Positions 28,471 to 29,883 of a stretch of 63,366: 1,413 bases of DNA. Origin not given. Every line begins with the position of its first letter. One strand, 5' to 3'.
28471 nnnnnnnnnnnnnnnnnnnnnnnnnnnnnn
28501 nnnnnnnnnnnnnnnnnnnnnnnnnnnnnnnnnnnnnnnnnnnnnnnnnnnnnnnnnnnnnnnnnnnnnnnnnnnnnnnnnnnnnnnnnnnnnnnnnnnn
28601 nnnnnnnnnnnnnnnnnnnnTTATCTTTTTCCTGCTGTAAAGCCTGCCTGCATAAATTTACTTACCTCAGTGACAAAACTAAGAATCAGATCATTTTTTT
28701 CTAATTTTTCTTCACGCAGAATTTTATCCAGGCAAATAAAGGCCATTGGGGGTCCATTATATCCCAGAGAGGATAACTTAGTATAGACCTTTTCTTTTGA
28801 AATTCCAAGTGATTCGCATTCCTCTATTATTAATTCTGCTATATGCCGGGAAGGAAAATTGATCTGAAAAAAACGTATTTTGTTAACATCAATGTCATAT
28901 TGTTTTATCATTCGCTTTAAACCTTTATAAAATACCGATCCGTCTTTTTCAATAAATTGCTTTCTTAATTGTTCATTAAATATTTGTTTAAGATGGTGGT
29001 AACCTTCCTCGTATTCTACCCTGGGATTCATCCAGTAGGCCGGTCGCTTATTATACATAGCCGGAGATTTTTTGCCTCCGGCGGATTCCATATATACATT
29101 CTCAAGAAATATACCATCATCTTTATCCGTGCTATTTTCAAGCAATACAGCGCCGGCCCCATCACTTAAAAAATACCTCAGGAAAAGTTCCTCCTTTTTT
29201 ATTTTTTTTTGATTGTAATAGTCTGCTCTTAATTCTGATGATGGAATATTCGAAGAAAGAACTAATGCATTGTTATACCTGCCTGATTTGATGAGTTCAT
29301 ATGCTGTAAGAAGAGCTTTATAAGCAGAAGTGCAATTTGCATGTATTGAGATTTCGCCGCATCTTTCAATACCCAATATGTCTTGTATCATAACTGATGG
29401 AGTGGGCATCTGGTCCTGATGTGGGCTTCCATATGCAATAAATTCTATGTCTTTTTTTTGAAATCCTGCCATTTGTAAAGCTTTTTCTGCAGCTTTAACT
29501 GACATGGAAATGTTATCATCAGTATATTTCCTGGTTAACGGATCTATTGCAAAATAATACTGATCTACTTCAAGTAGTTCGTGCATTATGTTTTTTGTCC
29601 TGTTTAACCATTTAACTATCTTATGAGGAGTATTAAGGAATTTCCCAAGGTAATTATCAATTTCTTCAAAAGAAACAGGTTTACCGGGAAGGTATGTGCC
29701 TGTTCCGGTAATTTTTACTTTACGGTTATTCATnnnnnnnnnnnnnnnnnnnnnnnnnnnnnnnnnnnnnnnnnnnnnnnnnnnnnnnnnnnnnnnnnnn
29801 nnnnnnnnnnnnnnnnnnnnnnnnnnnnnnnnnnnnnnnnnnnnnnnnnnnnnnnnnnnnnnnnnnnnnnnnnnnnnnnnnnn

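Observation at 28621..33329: Unassigned operon: rSAM - thioesterase - crotonase - PPTase - crotonase - DarB-like KAS III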

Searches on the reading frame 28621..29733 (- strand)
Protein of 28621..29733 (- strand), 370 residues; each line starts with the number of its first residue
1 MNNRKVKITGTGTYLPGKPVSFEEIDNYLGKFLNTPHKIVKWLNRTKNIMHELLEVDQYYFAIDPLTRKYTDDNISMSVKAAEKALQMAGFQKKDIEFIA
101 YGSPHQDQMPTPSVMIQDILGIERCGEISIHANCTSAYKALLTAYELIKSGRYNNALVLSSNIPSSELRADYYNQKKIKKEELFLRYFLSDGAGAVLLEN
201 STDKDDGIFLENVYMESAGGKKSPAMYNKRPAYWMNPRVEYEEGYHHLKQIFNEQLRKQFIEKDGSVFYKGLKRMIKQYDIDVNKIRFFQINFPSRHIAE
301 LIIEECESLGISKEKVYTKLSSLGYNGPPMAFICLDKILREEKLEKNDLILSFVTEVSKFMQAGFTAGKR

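Call 4: search_protein_families(library=pfam, proteins=[window:28621-29733:-], max_evalue=0.01)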
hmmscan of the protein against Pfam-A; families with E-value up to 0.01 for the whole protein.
window:28621-29733:- (370 aa): 4 families
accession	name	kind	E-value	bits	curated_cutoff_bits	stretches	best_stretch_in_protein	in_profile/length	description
PF08545.16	ACP_syn_III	-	1.4e-09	38.1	24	1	130-208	3-71/80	3-Oxoacyl-[acyl-carrier-protein (ACP)] synthase III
PF00109.32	ketoacyl-synt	-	2.6e-06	27.7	20.8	0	46-96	61-111/252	Beta-ketoacyl synthase, N-terminal domain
PF08541.16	ACP_syn_III_C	-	0.00042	20.9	26.6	1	281-352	6-74/90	3-Oxoacyl-[acyl-carrier-protein (ACP)] synthase III C terminal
PF00195.25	Chal_sti_synt_N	-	0.0052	16.7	27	1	45-198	69-221/225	Chalcone and stilbene synthases, N-terminal domain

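Call 5: search_protein_families(library=ncbifam, proteins=[window:28621-29733:-], max_evalue=0.01)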
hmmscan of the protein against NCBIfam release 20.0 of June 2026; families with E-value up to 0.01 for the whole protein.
window:28621-29733:- (370 aa): 18 families
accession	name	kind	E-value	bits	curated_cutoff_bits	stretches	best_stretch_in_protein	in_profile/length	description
NF005293.2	PRK06816.1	subfamily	6.4e-41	140.7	450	1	7-362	2-370/378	StlD/DarB family beta-ketosynthase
NF053539.1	resorcinol_DarB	exception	3.1e-34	118.7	550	1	5-361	2-368/377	dialkylresorcinol biosynthesis protein DarB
TIGR00747.1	fabH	subfamily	9e-24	84.1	292.1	1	6-351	3-305/322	beta-ketoacyl-ACP synthase III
NF006829.0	PRK09352.1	subfamily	5.1e-23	81.5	249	1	73-352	52-305/322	beta-ketoacyl-ACP synthase 3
NF005541.0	PRK07204.1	equivalog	1.2e-18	67.6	402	1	4-354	3-315/329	beta-ketoacyl-ACP synthase III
NF005308.0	PRK06840.1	equivalog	7.1e-14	51.6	315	1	45-350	30-317/339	3-oxoacyl-ACP synthase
NF005703.0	PRK07515.1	equivalog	1.5e-12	47.1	304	1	71-306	89-312/373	beta-ketoacyl-ACP synthase III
NF004623.0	PRK05963.1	equivalog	4.6e-12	45.9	437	1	74-327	53-287/328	beta-ketoacyl-ACP synthase III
NF004720.0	PRK06064.1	subfamily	6.5e-08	31.7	420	1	76-159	24-110/389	thiolase domain-containing protein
NF003274.0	PRK04262.1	equivalog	8.5e-08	31.6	244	1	69-164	46-143/347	hydroxymethylglutaryl-CoA synthase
NF006720.0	PRK09258.1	equivalog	1e-06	28.3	285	1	76-218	63-212/338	3-oxoacyl-ACP synthase III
TIGR01835.1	HMG-CoA-S_prok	equivalog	5e-05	22.2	360.35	1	70-165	45-140/382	hydroxymethylglutaryl-CoA synthase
NF009228.0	PRK12578.1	subfamily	0.00012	20.8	485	1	78-157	27-107/387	thiolase domain-containing protein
NF004715.0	PRK06059.1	equivalog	0.00031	19.8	424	1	69-162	18-113/399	lipid-transfer protein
NF004811.0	PRK06158.1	subfamily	0.00072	18.6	421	1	73-164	27-115/384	acetyl-CoA acetyltransferase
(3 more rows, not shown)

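Call 10: find_homologous_proteins(query=window:28621-29733:-)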
Query window:28621-29733:- (370 aa): 1424 proteins with E <= 0.001 among 4855 candidates; the best 120 are listed.
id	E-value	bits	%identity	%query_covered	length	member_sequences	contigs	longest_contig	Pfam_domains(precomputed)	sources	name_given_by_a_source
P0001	2.9e-247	838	100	100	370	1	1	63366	PF08545.17,PF00109.33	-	-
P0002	1.4e-181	622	72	100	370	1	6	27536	PF08545.17,PF00195.26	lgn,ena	-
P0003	2.6e-172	591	70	98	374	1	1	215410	PF08545.17,PF00109.33,PF08541.17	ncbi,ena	-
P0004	3.2e-172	591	69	98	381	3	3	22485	PF08545.17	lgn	-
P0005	6.2e-172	590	70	98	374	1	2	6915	PF08545.17,PF00109.33,PF08541.17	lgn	-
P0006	1.9e-171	588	68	99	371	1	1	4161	PF08545.17,PF00109.33,PF00108.30,PF00195.26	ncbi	-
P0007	1.7e-170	585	69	99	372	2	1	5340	PF08545.17,PF00109.33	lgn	-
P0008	2.6e-170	585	69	98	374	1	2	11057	PF08545.17,PF00109.33,PF08541.17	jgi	-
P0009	2.8e-170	584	68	98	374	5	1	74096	PF08545.17,PF08541.17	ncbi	-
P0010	3.0e-170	584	70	98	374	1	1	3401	PF08545.17,PF00109.33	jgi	-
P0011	3.3e-170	584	69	98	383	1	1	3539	PF08545.17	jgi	jgi:3-oxoacyl-[acyl-carrier-protein] synthase III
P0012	4.1e-170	584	68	99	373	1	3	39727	PF08545.17,PF00109.33,PF08541.17,PF00195.26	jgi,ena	-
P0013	2.7e-169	581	67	99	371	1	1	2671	PF08545.17,PF00108.30,PF08541.17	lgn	-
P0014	5.3e-169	580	68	99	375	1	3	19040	PF08545.17,PF07451.18,PF00109.33,PF00108.30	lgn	-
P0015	9.1e-169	579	68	98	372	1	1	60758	PF08545.17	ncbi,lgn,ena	-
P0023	1.6e-167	575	65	98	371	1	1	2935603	PF08545.17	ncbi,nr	ncbi:MAG: 3-oxoacyl-ACP synthase III family protein [Bacteroidales bacterium]|nr:MAG: 3-oxoacyl-ACP 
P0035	4.4e-166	571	68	98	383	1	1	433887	PF08545.17,PF08541.17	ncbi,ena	-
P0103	3.1e-163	561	65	98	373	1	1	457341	PF08545.17,PF00195.26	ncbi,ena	-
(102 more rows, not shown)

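Call 11: search_solved_structures(query=window:28621-29733:-, max_evalue=0.001, show_alignments=2)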
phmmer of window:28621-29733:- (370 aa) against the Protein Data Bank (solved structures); distinct sequences matched with E-value up to 0.001: 30.
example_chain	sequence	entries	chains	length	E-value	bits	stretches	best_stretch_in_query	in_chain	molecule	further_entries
5gk0_A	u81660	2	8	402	1.2e-21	80.7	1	5-363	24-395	Ketosynthase StlD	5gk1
5gk2_A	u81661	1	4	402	2.9e-21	79.4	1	5-363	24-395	Ketosynthase StlD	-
4ylt_A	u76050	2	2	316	3.7e-11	46.2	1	76-221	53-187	3-oxoacyl-[acyl-carrier-protein] synthase 3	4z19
1zow_A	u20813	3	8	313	2.7e-10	43.3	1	72-221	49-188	3-oxoacyl-[acyl-carrier-protein] synthase III | 3-oxoacyl-[acyl-carrier-protein] synthase 3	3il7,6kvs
4ryb_A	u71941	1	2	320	4.7e-10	42.5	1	76-199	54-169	3-oxoacyl-[acyl-carrier-protein] synthase 3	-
3il3_A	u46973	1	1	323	1.1e-09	41.3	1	75-214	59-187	3-oxoacyl-[acyl-carrier-protein] synthase 3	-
2ebd_A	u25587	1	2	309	1.4e-09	41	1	76-217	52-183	3-oxoacyl-[acyl-carrier-protein] synthase 3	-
6x7r_A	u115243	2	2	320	4.1e-09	39.5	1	76-165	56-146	3-oxoacyl-[acyl-carrier-protein] synthase 3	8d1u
1hn9_A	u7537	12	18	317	4.6e-09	39.3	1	76-166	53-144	BETA-KETOACYL-ACYL CARRIER PROTEIN SYNTHASE III | 3-oxoacyl-[acyl-carrier-protein] synthase III | 3-oxoacyl-[acyl-carrier-protein] synthase 3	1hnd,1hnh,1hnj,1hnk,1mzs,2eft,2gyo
9ka2_A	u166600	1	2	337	4.8e-09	39.2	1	76-165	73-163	Beta-ketoacyl-[acyl-carrier-protein] synthase III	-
3il9_A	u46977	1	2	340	5.1e-09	39.2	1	76-165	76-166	3-oxoacyl-[acyl-carrier-protein] synthase 3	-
1ebl_A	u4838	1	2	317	8.2e-09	38.5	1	76-165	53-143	BETA-KETOACYL-ACP SYNTHASE III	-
8vd9_A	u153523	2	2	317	1e-08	38.1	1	75-221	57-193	Beta-ketoacyl-[acyl-carrier-protein] synthase III 1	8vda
5by7_A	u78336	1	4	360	2.5e-08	36.9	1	76-200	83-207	3-oxoacyl-ACP synthase III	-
5bqs_A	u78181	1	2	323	1.3e-07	34.6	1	71-204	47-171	3-oxoacyl-[acyl-carrier-protein] synthase 3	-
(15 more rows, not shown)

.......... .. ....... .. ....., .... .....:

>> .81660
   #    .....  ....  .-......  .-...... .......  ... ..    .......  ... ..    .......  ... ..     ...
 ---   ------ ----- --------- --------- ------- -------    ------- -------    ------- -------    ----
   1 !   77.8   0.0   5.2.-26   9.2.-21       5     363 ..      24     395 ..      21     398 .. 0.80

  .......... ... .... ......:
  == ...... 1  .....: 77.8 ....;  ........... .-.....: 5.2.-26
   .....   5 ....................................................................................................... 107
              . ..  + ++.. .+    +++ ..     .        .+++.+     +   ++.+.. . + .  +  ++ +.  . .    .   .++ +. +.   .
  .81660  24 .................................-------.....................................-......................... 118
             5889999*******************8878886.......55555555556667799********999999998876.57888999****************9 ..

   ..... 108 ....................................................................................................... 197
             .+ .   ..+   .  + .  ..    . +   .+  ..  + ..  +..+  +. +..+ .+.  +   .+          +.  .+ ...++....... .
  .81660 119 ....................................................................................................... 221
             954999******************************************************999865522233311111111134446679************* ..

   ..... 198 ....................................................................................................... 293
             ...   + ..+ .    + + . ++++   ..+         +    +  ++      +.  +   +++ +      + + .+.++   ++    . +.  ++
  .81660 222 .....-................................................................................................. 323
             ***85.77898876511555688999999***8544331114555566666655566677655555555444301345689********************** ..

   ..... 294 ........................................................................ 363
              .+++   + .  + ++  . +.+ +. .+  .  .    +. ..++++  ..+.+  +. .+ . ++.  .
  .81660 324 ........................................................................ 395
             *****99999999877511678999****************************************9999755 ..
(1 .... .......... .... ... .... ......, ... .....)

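Call 13: find_encoding_contigs(protein=P0023, flank=10000, max_places=2)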
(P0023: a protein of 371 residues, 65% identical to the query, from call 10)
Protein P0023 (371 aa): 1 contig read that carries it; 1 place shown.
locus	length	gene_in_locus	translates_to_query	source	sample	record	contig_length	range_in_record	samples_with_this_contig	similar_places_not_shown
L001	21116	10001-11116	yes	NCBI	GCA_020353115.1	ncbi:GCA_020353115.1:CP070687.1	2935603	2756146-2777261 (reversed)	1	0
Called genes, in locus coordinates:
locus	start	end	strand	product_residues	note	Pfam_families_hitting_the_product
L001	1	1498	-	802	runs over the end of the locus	PF08487:VIT, PF13757:VIT_2, PF00092:VWA, PF13519:VWA_2, PF13768:VWA_3, PF03544:TonB_C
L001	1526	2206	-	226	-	PF03544:TonB_C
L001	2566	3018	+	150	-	PF04542:Sigma70_r2 (weak), PF08281:Sigma70_r4_2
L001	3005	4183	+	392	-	PF03544:TonB_C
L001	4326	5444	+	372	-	PF00582:Usp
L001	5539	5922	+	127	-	PF09345:SiaC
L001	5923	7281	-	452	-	PF05192:MutS_III, PF00488:MutS_V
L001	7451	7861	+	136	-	PF20791:Acyl-ACP_TE_C (faint), PF13279:4HBT_2, PF03061:4HBT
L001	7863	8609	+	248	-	PF00378:ECH_1, PF16113:ECH_2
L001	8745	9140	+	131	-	-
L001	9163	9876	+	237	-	PF00378:ECH_1, PF16113:ECH_2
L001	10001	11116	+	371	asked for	PF08545:ACP_syn_III (weak)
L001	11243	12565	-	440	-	PF00501:AMP-binding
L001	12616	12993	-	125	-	-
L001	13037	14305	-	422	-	PF02310:B12-binding (weak), PF04055:Radical_SAM (faint)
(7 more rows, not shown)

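Call 14: find_encoding_contigs(protein=P0035, flank=10000, max_places=2)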
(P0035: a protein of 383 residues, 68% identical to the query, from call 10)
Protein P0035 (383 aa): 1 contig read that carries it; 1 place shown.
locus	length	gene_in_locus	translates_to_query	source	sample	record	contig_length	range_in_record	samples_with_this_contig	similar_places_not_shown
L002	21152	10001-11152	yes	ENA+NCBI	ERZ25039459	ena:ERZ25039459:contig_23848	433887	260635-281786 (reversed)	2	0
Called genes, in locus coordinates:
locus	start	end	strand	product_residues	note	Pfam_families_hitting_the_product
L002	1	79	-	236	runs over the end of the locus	PF05175:MTS, PF06325:PrmA, PF07669:Eco57I (weak), PF13847:Methyltransf_31, PF08241:Methyltransf_11 (weak), PF08242:Methyltransf_12, PF13649:Methyltransf_25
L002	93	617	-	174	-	PF01782:RimM, PF24986:PRC_RimM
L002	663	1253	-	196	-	PF00886:Ribosomal_S16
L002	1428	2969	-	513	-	PF14134:DUF4301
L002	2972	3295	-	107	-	-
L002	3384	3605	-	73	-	-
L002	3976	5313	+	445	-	PF02310:B12-binding, PF04055:Radical_SAM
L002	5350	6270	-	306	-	PF00698:Acyl_transf_1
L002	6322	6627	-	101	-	PF00550:PP-binding (weak)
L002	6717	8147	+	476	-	PF02310:B12-binding (weak), PF04055:Radical_SAM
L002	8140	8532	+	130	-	PF20791:Acyl-ACP_TE_C (faint), PF13279:4HBT_2, PF03061:4HBT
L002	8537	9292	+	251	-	PF00378:ECH_1, PF16113:ECH_2 (weak)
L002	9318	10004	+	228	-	PF00378:ECH_1, PF16113:ECH_2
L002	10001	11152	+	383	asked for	PF08541:ACP_syn_III_C (faint), PF08545:ACP_syn_III (weak)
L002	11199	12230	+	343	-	PF02737:3HCDH_N, PF00725:3HCDH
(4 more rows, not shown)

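Call 15: find_encoding_contigs(protein=P0103, flank=10000, max_places=2)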
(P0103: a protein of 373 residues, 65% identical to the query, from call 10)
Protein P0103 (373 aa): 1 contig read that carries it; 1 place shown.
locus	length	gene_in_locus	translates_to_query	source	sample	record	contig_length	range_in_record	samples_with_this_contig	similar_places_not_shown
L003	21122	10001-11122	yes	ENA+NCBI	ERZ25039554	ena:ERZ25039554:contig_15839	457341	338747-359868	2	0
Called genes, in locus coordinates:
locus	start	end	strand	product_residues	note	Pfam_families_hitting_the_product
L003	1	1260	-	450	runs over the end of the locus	PF13505:OMP_b-brl (weak), PF13568:OMP_b-brl_2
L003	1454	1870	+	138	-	PF01243:PNPOx_N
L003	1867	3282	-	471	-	PF02310:B12-binding, PF04055:Radical_SAM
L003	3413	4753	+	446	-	PF02310:B12-binding, PF04055:Radical_SAM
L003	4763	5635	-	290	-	PF00698:Acyl_transf_1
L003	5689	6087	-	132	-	PF01648:ACPS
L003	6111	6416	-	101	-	PF00550:PP-binding (weak)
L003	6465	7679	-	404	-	PF00109:ketoacyl-synt, PF02801:Ketoacyl-synt_C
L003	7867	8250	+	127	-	PF13279:4HBT_2, PF03061:4HBT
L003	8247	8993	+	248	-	PF00378:ECH_1, PF16113:ECH_2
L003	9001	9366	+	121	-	-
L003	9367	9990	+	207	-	PF00378:ECH_1, PF16113:ECH_2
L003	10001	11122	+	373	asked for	PF00195:Chal_sti_synt_N (weak), PF08545:ACP_syn_III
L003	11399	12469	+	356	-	PF02737:3HCDH_N, PF00725:3HCDH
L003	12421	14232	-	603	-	PF01835:MG2 (faint)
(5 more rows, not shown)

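Call 18: find_related_loci(query=A2, collection=genome_contigs, flank=10000)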
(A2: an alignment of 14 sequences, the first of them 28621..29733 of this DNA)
Query A2 (370 aa) in genome_contigs; peptide patterns used: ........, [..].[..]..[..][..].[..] (x = any residue, [..] = any of these).
347 stretches matched a pattern; 306 encode a relative of the query (tblastn E <= 1e-3); the best 80 are kept; 80 distinct loci.
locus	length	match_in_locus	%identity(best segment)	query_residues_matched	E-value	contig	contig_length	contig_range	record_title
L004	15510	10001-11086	68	5-366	1e-177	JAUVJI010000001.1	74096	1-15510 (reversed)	MAG: Bacteroidales bacterium isolate CSMAG_450 CSMAG_450_k127_471804_length_74096_cov_20.1257, whole genome shotgun sequ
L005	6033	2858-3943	68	5-366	7e-179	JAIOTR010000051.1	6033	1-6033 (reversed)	MAG: Bacteroidales bacterium isolate SMBSF75 bin_88_k127_122590, whole genome shotgun sequence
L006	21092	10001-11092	66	1-365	3e-175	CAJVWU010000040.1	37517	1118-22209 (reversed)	MAG TPA_asm: uncultured Bacteroidia bacterium isolate DRR093005_bin.21_MetaBAT_v2.12.1_MAG genome assembly, contig: NODE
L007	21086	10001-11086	68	5-366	3e-175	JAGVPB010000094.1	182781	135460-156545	MAG: Bacteroidales bacterium isolate DeMMO3_5 c_000000038761, whole genome shotgun sequence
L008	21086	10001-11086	68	5-366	2e-173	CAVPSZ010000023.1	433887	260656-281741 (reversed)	MAG: uncultured Bacteroidales bacterium isolate MFD00032.bin.2.138 genome assembly, contig: contig_23848, whole genome s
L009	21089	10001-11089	66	3-366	2e-172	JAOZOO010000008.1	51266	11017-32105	MAG: Bacteroidales bacterium isolate GMC4.maxbin2.135_sub GMC4_284_length_51266_cov_15.731640, whole genome shotgun sequ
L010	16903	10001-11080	66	6-365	6e-172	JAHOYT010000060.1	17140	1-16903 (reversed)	MAG: Bacteroidales bacterium isolate CORE_19_RING_Bin_00002 c_000000000383, whole genome shotgun sequence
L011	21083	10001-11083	65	6-366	1e-171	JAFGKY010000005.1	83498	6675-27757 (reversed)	MAG: Bacteroidales bacterium isolate Zod_Metabat.37 k87_377958, whole genome shotgun sequence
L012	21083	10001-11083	67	6-366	2e-171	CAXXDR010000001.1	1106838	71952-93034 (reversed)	MAG: Bacteroidales bacterium isolate 880eb77f-9e96-4161-ad76-3daa2caaf06e genome assembly, contig: contig_1, whole genom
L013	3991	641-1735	66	1-366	2e-177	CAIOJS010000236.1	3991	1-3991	uncultured bacterium isolate AlinenLipids_bin-6511 genome assembly, contig: bin-6511:236/558, whole genome shotgun seque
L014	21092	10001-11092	65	3-366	3e-171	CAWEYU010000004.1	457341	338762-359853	MAG: uncultured Bacteroidales bacterium isolate MFD05942.bin.1.356 genome assembly, contig: contig_15839, whole genome s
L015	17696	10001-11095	66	1-366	3e-171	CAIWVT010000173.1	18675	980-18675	uncultured bacterium isolate KR_bin-2776 genome assembly, contig: bin-2776:173/679, whole genome shotgun sequence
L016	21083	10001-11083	65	6-366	5e-171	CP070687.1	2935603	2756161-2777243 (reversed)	MAG: Bacteroidales bacterium isolate bin64 chromosome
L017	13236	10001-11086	67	5-366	1e-170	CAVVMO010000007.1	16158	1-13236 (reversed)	MAG: uncultured Bacteroidales bacterium isolate MFD04716.bin.1.418 genome assembly, contig: contig_73649, whole genome s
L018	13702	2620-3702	65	6-366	2e-170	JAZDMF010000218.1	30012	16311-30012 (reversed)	MAG: Bacteroidota bacterium isolate MEGAHIT-group-0.638 k141_6955724, whole genome shotgun sequence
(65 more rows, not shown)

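Call 51: search_protein_families(library=ncbifam, proteins=[L005:4231-5829:+], max_evalue=0.00001)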
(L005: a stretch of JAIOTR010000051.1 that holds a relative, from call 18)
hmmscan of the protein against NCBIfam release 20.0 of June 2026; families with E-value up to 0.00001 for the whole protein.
L005:4231-5829:+ (533 aa): 20 families
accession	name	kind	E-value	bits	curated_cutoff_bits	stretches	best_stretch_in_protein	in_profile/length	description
TIGR03471.1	HpnJ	equivalog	7.8e-37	127.2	577.6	1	183-419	197-438/472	hopanoid biosynthesis associated radical SAM protein HpnJ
TIGR04479.1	bcpD_PhpK_rSAM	subfamily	5.4e-28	97.6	600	1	168-345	226-406/504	PhpK family radical SAM P-methyltransferase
TIGR02026.1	BchE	equivalog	1e-24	87.3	481.35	1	79-420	61-435/497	magnesium-protoporphyrin IX monomethyl ester anaerobic oxidative cyclase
NF050148.1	rSAM_ApyD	equivalog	1e-22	80.3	750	1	176-377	192-400/645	RiPP biosynthesis radical SAM protein ApyD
NF038361.1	rSAM_Sden_1168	equivalog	4.5e-22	78.3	575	1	185-375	284-478/560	Sden_1168 family B12-binding radical SAM P-methyltransferase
TIGR04014.1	B12_SAM_MJ_0865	equivalog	1.2e-21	77.1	360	1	158-368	135-356/434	methyl-coenzyme M reductase glutamine C-methyltransferase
NF033070.1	rSAM_AprD4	equivalog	2.1e-18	66.5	500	1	184-399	197-418/456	AprD4 family radical SAM diol-dehydratase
TIGR04013.1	B12_SAM_MJ_1487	hypoth_equivalog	1.8e-17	63.3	251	1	58-223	19-191/382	TIGR04013 family B12-binding domain/radical SAM domain-containing protein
TIGR04367.1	HpnR_B12_rSAM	equivalog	2.8e-17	62.4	650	1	184-373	187-376/490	hopanoid C-3 methylase HpnR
NF045585.1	rSAM_slr0320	equivalog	1.6e-16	59.9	775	1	163-299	215-359/511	photosystem II high light acclimation radical SAM protein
TIGR04072.2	rSAM_ladder_B12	equivalog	7.1e-16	57.9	360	1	91-376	83-378/443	lipid biosynthesis B12-binding/radical SAM protein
TIGR04295.1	B12_rSAM_oligo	hypoth_equivalog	3e-13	49.2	400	1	183-307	200-321/422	TIGR04295 family B12-binding domain-containing radical SAM protein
NF040542.1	rSAM_RCCLKC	equivalog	2.8e-10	39.9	450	1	184-350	181-352/423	arsinothricin biosynthesis radical SAM protein ArsL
NF033712.0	B12_rSAM_KedN5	subfamily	1.1e-09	37.1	700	1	186-343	198-365/624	KedN5 family methylcobalamin-dependent radical SAM C-methyltransferase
TIGR00089.1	TIGR00089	subfamily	2.7e-09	36.3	251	1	98-357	56-327/429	MiaB/RimO family radical SAM methylthiotransferase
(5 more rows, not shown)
